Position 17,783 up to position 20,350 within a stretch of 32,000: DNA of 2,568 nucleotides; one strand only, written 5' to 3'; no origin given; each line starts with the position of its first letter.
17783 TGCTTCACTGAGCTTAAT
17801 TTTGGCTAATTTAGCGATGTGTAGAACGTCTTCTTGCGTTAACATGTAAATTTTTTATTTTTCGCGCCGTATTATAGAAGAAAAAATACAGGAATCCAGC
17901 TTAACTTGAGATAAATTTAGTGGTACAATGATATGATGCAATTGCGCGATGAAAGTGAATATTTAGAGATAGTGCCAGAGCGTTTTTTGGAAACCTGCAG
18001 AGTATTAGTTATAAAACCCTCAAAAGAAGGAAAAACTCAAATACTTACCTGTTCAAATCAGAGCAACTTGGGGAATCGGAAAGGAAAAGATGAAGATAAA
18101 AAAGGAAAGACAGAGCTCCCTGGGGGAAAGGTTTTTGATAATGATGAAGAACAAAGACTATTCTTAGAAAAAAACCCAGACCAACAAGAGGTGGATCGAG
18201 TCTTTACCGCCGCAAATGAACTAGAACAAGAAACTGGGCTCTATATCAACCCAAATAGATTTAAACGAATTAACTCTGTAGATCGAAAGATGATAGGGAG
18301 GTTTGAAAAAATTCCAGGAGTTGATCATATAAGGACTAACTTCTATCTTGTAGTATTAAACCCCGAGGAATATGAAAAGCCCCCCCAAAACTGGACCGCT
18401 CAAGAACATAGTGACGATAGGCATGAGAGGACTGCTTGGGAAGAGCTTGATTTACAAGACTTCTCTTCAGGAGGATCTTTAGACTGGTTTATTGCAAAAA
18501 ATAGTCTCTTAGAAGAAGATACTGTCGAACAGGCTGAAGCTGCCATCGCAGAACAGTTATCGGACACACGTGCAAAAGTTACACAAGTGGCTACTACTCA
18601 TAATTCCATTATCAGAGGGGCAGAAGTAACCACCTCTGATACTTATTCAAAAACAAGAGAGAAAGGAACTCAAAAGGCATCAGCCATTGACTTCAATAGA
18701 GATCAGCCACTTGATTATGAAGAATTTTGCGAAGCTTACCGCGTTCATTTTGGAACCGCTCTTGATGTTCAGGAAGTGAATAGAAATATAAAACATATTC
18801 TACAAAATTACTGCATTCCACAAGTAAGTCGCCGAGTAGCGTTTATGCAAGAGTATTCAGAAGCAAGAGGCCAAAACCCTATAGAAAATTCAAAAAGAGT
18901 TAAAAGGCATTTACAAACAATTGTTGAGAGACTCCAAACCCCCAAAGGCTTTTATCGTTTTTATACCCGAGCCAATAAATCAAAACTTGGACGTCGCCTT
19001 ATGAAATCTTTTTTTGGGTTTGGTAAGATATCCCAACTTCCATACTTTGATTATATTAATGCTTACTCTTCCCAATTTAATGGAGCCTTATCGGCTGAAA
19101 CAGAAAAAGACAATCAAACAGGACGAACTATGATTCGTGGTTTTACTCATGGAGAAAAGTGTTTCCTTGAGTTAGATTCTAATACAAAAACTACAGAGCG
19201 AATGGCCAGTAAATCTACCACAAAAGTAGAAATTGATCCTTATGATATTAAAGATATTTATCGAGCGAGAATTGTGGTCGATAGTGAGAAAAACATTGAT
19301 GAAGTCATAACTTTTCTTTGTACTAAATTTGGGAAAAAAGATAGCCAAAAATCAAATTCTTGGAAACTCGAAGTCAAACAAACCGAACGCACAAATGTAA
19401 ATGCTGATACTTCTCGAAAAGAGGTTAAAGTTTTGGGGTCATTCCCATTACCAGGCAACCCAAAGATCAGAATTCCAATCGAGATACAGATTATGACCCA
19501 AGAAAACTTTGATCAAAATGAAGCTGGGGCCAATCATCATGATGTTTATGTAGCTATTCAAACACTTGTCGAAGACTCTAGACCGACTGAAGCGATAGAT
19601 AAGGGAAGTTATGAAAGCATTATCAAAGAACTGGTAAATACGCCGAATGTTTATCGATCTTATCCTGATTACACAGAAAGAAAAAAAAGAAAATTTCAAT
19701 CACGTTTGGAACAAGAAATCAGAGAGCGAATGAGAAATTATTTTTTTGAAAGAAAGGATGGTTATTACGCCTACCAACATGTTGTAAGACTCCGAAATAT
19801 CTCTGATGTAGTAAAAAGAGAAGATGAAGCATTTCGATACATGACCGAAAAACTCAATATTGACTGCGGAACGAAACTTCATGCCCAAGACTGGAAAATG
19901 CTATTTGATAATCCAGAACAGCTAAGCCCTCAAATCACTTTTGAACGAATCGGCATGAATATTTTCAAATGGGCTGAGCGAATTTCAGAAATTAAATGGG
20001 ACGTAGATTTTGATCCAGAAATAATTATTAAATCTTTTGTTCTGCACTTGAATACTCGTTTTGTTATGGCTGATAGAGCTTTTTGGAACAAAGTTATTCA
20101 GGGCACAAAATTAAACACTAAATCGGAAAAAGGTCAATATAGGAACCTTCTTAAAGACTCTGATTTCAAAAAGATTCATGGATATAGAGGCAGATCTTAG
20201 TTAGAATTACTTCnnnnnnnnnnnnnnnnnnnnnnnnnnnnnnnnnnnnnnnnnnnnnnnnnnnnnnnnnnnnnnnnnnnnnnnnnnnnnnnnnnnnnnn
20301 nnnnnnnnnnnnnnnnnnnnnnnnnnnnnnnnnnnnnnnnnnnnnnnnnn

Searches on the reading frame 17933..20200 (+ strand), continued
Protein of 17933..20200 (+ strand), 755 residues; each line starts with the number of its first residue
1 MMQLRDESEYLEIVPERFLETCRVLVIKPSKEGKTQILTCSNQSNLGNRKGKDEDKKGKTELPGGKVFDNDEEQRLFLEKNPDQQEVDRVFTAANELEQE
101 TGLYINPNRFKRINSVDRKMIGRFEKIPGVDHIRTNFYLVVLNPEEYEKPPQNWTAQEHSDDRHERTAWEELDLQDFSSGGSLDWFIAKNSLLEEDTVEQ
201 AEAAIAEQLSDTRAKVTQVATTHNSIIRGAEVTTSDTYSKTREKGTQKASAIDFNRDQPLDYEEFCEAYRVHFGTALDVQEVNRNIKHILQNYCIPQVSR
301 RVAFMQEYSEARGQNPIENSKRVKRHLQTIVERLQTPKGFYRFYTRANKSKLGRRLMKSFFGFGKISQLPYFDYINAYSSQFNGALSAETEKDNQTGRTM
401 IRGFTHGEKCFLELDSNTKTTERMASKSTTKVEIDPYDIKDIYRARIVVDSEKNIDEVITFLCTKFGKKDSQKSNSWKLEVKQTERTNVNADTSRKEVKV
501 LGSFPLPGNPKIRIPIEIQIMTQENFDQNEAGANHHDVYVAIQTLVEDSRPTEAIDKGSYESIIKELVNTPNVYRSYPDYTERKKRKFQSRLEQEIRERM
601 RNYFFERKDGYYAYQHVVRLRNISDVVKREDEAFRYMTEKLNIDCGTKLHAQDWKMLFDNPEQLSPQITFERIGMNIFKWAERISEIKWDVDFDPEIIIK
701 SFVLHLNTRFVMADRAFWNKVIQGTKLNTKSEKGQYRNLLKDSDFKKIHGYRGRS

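Call 103: search_protein_families(library=ncbifam, proteins=[P0025, P0029, P0016, P0008, P0003], max_evalue=0.01)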
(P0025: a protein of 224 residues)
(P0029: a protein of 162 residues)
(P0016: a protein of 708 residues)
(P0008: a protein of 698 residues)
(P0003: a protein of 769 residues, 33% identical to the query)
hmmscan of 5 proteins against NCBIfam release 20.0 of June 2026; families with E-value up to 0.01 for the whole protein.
P0025 (224 aa): 1 family
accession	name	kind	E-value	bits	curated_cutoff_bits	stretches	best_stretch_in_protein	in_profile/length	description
NF008736.0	PRK11762.1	equivalog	0.0081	15.7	169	0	43-201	33-175/186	ADP compounds hydrolase NudE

P0029 (162 aa): 22 families
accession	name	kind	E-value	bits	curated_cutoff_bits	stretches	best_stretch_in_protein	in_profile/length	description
NF006530.0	PRK08999.1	equivalog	4.1e-11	42.5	245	1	17-73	12-68/315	Nudix family hydrolase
NF008044.0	PRK10776.1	equivalog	4.9e-11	42.6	148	1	17-76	10-69/130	8-oxo-dGTP diphosphatase MutT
TIGR00586.1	mutt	equivalog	3.8e-10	39.9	97.9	1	17-75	9-69/129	8-oxo-dGTP diphosphatase MutT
NF007834.0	PRK10546.1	equivalog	4.2e-10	39.6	156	1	17-75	9-67/135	pyrimidine (deoxy)nucleoside triphosphate diphosphatase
NF006961.0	PRK09438.1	equivalog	1.6e-08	34.2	103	1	9-142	3-135/151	dihydroneopterin triphosphate diphosphatase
NF003785.0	PRK05379.1-1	equivalog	6.4e-08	32.2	418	1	13-134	204-318/347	bifunctional nicotinamide-nucleotide adenylyltransferase/Nudix hydroxylase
NF001938.0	PRK00714.1-5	equivalog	5.4e-07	29.1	116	1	10-70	11-77/172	RNA pyrophosphohydrolase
NF001936.0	PRK00714.1-3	equivalog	2.3e-06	27.6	118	1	10-144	5-138/155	RNA pyrophosphohydrolase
TIGR02705.1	nudix_YtkD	equivalog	2.3e-06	27.2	154.4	1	12-70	22-77/156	RNA deprotection pyrophosphohydrolase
NF001937.0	PRK00714.1-4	equivalog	1.2e-05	25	139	1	11-84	7-76/161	RNA pyrophosphohydrolase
NF003787.0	PRK05379.1-4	equivalog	9.2e-05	21.6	449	1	14-72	210-267/346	bifunctional nicotinamide-nucleotide adenylyltransferase/Nudix hydroxylase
NF012016.0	PRK15472.1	equivalog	0.00012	21.8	95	1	15-144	6-130/141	nucleoside triphosphatase NudI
NF007980.0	PRK10707.1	equivalog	0.00034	20.3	134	1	41-75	63-98/192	CoA pyrophosphatase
NF001935.0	PRK00714.1-2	equivalog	0.00034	20.2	259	1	11-84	7-76/183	RNA pyrophosphohydrolase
NF003788.0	PRK05379.1-5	equivalog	0.00039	19.8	354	1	17-72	218-272/351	bifunctional nicotinamide-nucleotide adenylyltransferase/Nudix hydroxylase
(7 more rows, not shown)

P0016 (708 aa): 1 family
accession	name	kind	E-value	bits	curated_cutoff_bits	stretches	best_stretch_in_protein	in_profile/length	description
TIGR04562.1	TIGR04562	subfamily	0.00018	20.8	140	0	325-452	79-201/356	TIGR04552 family protein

P0008 (698 aa): 4 families
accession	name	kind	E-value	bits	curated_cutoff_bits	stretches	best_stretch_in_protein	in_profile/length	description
TIGR04552.1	TIGR04552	subfamily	0.0012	18.3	125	1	479-514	308-343/352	TIGR04552 family protein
TIGR04562.1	TIGR04562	subfamily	0.0013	18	140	1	480-514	313-347/356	TIGR04552 family protein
TIGR02705.1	nudix_YtkD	equivalog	0.0048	16.4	154.4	0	33-90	21-74/156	RNA deprotection pyrophosphohydrolase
NF007834.0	PRK10546.1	equivalog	0.0098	15.7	156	0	53-98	22-67/135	pyrimidine (deoxy)nucleoside triphosphate diphosphatase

P0003 (769 aa): 2 families
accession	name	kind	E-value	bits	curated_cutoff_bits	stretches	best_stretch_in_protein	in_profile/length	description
TIGR04552.1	TIGR04552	subfamily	0.0035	16.7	125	0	505-546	307-339/352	TIGR04552 family protein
NF006530.0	PRK08999.1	equivalog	0.0069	15.5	245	0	54-82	23-53/315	Nudix family hydrolase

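Call 104: find_encoding_contigs(protein=P0016, flank=5000, max_places=2)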
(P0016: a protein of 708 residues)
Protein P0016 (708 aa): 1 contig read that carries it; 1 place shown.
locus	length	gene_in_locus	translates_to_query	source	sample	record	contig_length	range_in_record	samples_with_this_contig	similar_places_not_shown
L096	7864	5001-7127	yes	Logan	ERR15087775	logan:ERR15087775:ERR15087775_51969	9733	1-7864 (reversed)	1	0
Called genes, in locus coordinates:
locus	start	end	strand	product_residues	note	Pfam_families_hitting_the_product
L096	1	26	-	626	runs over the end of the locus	PF00580:UvrD-helicase, PF13086:AAA_11 (weak), PF13245:AAA_19, PF13604:AAA_30 (faint), PF13361:UvrD_C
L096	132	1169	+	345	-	PF02412:TSP_3 (faint)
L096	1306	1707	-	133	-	-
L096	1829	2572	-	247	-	PF00687:Ribosomal_L1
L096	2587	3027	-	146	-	PF03946:Ribosomal_L11_N, PF00298:Ribosomal_L11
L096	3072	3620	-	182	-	PF02357:NusG, PF00467:KOW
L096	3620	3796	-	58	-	PF00584:SecE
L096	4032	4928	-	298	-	PF01565:FAD_binding_4, PF02873:MurB_C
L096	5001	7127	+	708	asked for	PF00293:NUDIX, PF04607:RelA_SpoT (weak)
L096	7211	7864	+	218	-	?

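Call 105: find_encoding_contigs(protein=P0022, flank=5000, max_places=2)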
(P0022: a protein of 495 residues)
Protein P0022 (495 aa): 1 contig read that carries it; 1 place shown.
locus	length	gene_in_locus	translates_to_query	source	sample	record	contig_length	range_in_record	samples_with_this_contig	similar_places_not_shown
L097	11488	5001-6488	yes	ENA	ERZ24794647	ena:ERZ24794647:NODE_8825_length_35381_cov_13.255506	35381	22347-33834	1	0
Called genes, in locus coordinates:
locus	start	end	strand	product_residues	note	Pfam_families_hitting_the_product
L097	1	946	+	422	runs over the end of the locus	PF02308:MgtC, PF13194:DUF4010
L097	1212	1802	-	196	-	-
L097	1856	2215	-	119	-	-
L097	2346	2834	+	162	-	PF03449:GreA_GreB_N, PF01272:GreA_GreB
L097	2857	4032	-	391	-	PF00083:Sugar_tr (faint), PF07690:MFS_1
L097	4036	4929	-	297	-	PF01565:FAD_binding_4, PF02873:MurB_C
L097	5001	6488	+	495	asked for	-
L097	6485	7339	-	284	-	PF13367:PrsW-protease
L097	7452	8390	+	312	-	PF01116:F_bP_aldolase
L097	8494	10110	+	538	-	PF06418:CTP_synth_N, PF00117:GATase, PF07722:Peptidase_C26 (weak)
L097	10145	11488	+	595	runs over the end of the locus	PF00801:PKD (faint), PF18911:PKD_4 (faint)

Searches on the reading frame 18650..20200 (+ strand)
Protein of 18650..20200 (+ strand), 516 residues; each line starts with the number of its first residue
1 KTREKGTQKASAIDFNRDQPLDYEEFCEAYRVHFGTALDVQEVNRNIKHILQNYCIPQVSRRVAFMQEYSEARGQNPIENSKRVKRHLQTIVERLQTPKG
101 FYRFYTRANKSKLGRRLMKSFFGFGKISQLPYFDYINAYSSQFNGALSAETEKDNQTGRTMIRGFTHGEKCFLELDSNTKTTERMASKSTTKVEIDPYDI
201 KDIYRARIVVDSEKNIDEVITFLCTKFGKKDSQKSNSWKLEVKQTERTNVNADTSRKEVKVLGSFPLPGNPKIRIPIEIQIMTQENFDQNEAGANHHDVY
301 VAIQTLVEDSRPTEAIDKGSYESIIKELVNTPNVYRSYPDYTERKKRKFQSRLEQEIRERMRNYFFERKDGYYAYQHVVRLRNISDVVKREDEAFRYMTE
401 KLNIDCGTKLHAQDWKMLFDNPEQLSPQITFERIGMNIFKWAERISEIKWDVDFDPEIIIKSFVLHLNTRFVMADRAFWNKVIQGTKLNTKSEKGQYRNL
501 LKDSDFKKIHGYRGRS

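Call 61: predict_structure(alignment_id=A3)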
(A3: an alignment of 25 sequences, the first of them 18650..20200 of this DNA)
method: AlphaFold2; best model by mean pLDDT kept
length: 516 residues; sequences in the alignment: 25
mean_pLDDT: 87.2   pTM: 0.85
mean pLDDT of the five models: 87.2, 85.8, 85.3, 84.9, 84.1
residues with pLDDT >= 90: 303; 70-90: 167; 50-70: 34; < 50: 12
segments of 3 or more residues with pLDDT < 50: 1-6, 512-516
pLDDT, mean of each block of 10 residues (from residue 1): 52 78 93 94 96 95 81 70 93 96 93 92 94 93 92 82 67 65 90 86 91 89 95 96 72 78 95 95 91 94 92 92 95 95 97 98 94 94 86 95 94 92 86 85 91 84 81 79 83 86 75 41
secondary structure, 60 per line:
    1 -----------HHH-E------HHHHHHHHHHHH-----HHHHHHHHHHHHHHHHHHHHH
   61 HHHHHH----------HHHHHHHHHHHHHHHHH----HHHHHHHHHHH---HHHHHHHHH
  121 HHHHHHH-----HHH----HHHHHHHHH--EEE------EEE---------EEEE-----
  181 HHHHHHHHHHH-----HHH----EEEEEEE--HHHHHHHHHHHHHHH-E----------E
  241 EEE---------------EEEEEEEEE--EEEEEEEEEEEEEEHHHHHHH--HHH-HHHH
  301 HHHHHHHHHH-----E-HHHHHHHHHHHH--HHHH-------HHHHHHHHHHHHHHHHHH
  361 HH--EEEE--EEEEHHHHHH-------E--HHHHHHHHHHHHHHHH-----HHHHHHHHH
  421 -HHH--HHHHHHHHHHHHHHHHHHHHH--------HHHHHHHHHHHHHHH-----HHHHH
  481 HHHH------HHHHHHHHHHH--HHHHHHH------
elements in order: H23-34 H40-66 H77-93 H98-108 H112-127 H140-148 E151-153 E160-162 E172-175 H181-191 E204-210 H213-227 E240-243 E259-267 E270-283 H284-290 H297-310 H318-329 H332-335 H343-362 E365-368 E371-374 H375-380 H391-406 H412-420 H427-447 H456-470 H476-484 H491-501 H504-510

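Call 64: fold_search(model_id=the predicted structure, library=pdb)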
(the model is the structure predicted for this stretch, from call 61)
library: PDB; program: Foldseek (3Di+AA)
matches with E <= 10: 161; with E <= 0.001: 0
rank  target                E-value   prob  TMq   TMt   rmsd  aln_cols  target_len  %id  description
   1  2be3_A                1.4e-03  1.00  0.18  0.37  10.1       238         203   15  Structure of a GTP Pyrophosphokinase Family Protein from Streptococcus pneumoniae (released 2005-12-06)
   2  6ex0_B                1.1e-02  1.00  0.18  0.40  10.8       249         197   14  Crystal structure of RelP (SAS2) from Staphylococcus aureus bound to pppGpp in the post-catalytic state (released 2018-01-24)
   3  5ded_A                1.3e-02  0.99  0.17  0.36  10.7       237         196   14  Crystal structure of the small alarmone synthethase 1 from Bacillus subtilis bound to its product pppGpp (released 2015-10-28)
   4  5kpv_33               1.5e-02  0.92  0.15  0.13  13.3       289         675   14  Structure of RelA bound to ribosome in presence of A/R tRNA (Structure II) (released 2016-09-28)
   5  5ded_H                1.8e-02  0.99  0.18  0.40  11.1       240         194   16  Crystal structure of the small alarmone synthethase 1 from Bacillus subtilis bound to its product pppGpp (released 2015-10-28)
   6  6ewz_A                2.0e-02  0.99  0.16  0.36  11.9       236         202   12  Crystal structure of RelP (SAS2) from Staphylococcus aureus bound to AMPCPP and GTP in the pre-catalytic state (released 2018-01-24)
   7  5ded_F                2.2e-02  0.99  0.19  0.39  10.2       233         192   14  Crystal structure of the small alarmone synthethase 1 from Bacillus subtilis bound to its product pppGpp (released 2015-10-28)
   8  5dec_B                3.5e-02  0.98  0.18  0.39  10.0       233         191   13  Crystal structure of the small alarmone synthetase 1 from Bacillus subtilis (released 2015-10-28)
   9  6ex0_A                3.8e-02  0.98  0.18  0.40  10.1       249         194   13  Crystal structure of RelP (SAS2) from Staphylococcus aureus bound to pppGpp in the post-catalytic state (released 2018-01-24)
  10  5dec_A                4.0e-02  0.97  0.17  0.38  10.9       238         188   15  Crystal structure of the small alarmone synthetase 1 from Bacillus subtilis (released 2015-10-28)
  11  6fgx_B                4.3e-02  0.99  0.19  0.42  10.3       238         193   13  Crystal structure of the small alarmone synthethase 2 from Staphylococcus aureus bound to AMPCPP (released 2018-02-07)
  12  5ded_G                4.5e-02  0.98  0.18  0.40  10.0       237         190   14  Crystal structure of the small alarmone synthethase 1 from Bacillus subtilis bound to its product pppGpp (released 2015-10-28)
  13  5ded_D                4.5e-02  0.94  0.17  0.36   9.3       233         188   14  Crystal structure of the small alarmone synthethase 1 from Bacillus subtilis bound to its product pppGpp (released 2015-10-28)
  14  5f2v_P                4.7e-02  0.92  0.17  0.36   9.5       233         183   15  Crystal structure of the small alarmone synthethase 1 from Bacillus subtilis bound to AMPCPP (released 2015-12-16)
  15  6fgj_B                5.0e-02  0.94  0.16  0.35  11.2       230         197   12  Crystal structure of the small alarmone synthethase 2 from Staphylococcus aureus (released 2018-02-07)
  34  9erv_A                1.8e-01  0.72  0.20  0.28  13.6       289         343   12  Structure of Salmonella CapRel bound to Bas11 Gp54 (released 2024-11-06)
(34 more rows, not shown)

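Call 91: fold_search(model_id=the predicted structure, library=viral)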
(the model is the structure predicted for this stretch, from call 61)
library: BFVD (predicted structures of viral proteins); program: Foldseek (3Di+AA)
matches with E <= 10: 83; with E <= 0.001: 0
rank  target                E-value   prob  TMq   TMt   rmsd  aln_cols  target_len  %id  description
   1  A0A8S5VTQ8            7.8e-03  0.99  0.19  0.37  13.3       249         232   15  (no name in the UniProt tables at hand)
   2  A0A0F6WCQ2            1.1e-02  0.99  0.19  0.34  11.8       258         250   11  RelA/SpoT family protein [Sinorhizobium phage phiN3]
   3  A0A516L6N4            2.3e-02  0.95  0.19  0.10  25.3       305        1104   15  (no name in the UniProt tables at hand)
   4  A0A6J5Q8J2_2          3.5e-02  0.89  0.19  0.10  23.3       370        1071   12  RelA/SpoT [uncultured Caudovirales phage]
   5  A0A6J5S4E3            7.5e-02  0.97  0.19  0.22  10.7       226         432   12  RelA/SpoT [uncultured Caudovirales phage]
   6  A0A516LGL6            8.6e-02  0.72  0.18  0.09  12.0       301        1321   11  (no name in the UniProt tables at hand)
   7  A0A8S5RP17            9.0e-02  0.97  0.20  0.42   8.8       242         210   14  GTP pyrophosphokinase YjbM [virus sp. ctBS918]
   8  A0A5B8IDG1            1.3e-01  0.33  0.18  0.23  21.7       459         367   11  Uncharacterized protein [Mimiviridae sp. ChoanoV1]
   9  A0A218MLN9            4.6e-01  0.05  0.11  0.10  27.1       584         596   11  Uncharacterized protein [uncultured virus]
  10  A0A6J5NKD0            5.5e-01  0.51  0.20  0.10  14.1       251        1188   13  Uncharacterized protein [uncultured Caudovirales phage]
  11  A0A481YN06            6.9e-01  0.12  0.14  0.19  20.6       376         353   11  DNA-directed DNA polymerase [Pithovirus LCDPAC01]
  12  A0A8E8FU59            8.6e-01  0.06  0.09  0.05  20.1       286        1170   12  RNA-dependent RNA polymerase [Bemisia tabaci nido-like virus 1]
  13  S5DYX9                9.0e-01  0.12  0.13  0.21  13.3       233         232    9  AsIV-cont00096-ORF1 [Apophua simplicipes ichnovirus]
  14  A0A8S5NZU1            9.0e-01  0.06  0.11  0.11  22.6       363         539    9  Uncharacterized protein [Myoviridae sp. ctLnO19]
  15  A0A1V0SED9            1.0e+00  0.15  0.12  0.15  15.0       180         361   14  Uncharacterized protein [Indivirus ILV1]
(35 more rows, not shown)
